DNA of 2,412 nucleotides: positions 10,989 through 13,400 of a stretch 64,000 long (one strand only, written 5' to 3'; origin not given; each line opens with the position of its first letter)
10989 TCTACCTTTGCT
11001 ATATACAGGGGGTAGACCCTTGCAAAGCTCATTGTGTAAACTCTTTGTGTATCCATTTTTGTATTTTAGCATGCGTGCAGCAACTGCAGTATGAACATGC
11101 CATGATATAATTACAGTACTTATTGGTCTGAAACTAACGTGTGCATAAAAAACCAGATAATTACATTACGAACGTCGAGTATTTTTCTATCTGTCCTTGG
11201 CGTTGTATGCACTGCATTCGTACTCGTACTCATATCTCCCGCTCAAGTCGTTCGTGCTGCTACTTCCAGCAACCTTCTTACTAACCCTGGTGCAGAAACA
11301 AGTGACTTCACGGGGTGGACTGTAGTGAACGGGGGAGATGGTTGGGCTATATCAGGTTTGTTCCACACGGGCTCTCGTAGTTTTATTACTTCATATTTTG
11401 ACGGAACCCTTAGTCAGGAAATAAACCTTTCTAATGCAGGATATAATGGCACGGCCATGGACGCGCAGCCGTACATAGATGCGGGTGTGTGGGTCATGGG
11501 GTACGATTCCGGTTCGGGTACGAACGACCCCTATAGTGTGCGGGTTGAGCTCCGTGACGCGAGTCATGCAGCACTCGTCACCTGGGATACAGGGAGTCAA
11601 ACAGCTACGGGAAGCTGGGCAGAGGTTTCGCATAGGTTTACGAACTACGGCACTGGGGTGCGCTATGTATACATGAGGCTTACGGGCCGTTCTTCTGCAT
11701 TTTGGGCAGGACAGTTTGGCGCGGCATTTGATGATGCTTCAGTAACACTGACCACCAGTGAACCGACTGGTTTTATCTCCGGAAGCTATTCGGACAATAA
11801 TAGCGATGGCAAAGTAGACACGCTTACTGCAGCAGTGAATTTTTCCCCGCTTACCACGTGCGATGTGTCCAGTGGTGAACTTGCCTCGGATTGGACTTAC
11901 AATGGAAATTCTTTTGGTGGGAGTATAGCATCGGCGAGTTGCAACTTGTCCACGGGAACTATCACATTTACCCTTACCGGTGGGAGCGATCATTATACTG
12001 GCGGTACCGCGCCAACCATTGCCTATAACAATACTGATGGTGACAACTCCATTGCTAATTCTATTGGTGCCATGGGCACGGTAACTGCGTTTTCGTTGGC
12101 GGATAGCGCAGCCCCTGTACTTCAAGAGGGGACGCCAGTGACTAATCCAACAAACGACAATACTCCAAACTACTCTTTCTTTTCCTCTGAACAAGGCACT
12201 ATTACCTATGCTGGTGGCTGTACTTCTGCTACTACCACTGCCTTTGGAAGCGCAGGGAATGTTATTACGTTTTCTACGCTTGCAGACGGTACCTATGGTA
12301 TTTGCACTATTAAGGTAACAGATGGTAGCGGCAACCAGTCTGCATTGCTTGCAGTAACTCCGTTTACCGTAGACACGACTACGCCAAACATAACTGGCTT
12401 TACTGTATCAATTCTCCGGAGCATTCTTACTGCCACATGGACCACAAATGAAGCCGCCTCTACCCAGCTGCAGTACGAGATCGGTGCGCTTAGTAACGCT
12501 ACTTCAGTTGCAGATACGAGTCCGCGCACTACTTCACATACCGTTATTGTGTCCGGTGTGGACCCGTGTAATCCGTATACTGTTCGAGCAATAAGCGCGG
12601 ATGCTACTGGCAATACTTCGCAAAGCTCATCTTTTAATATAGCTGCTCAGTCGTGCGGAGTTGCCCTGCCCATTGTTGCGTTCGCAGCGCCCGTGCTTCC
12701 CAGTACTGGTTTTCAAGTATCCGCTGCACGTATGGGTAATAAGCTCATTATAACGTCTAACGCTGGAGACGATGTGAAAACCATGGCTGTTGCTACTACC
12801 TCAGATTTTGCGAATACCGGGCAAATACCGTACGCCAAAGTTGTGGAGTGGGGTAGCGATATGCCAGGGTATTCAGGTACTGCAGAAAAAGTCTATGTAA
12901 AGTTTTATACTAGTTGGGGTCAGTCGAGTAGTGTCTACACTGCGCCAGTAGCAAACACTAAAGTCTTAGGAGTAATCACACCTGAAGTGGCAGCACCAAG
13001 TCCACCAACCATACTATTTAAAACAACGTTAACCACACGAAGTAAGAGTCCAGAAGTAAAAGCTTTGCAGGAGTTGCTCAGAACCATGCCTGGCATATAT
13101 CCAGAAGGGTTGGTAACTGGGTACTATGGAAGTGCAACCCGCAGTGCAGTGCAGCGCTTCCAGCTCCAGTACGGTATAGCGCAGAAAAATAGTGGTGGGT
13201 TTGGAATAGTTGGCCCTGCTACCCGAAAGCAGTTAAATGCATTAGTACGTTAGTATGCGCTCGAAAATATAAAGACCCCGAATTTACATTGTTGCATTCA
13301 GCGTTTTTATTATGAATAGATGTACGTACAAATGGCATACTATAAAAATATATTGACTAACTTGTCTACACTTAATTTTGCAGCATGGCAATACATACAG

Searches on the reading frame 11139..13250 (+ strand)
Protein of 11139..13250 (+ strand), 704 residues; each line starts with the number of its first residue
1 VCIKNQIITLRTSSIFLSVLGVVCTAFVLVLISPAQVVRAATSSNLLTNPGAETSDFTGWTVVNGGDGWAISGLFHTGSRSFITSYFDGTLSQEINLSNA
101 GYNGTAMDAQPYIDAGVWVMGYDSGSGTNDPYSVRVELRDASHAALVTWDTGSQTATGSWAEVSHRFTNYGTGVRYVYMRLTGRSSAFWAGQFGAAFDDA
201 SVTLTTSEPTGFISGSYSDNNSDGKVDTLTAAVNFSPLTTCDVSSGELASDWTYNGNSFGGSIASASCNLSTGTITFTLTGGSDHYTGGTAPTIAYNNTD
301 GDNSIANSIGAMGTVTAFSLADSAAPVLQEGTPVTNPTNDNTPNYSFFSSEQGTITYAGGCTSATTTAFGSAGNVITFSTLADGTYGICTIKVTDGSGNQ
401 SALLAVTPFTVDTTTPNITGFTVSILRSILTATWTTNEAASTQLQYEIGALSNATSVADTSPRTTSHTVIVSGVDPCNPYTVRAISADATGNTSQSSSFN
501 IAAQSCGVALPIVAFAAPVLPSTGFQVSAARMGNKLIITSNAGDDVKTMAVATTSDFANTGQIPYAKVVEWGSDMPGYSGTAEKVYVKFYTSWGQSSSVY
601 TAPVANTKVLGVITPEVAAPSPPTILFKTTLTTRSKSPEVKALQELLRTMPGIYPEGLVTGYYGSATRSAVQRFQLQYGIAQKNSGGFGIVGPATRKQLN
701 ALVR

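Call 11: search_protein_families(library=pfam, proteins=[window:11139-13250:+], max_evalue=0.01)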
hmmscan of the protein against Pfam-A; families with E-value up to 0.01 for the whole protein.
window:11139-13250:+ (704 aa): 3 families
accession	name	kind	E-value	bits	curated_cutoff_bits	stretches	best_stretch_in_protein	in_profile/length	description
PF04300.19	FBA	-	3.9e-22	79.3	32.4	1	42-203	6-174/175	F-box associated region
PF01471.23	PG_binding_1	-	5.4e-11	42.9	23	1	637-699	2-57/57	Putative peptidoglycan binding domain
PF19077.6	Big_13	-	1.8e-05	25.6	27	1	336-413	22-102/102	Bacterial Ig-like domain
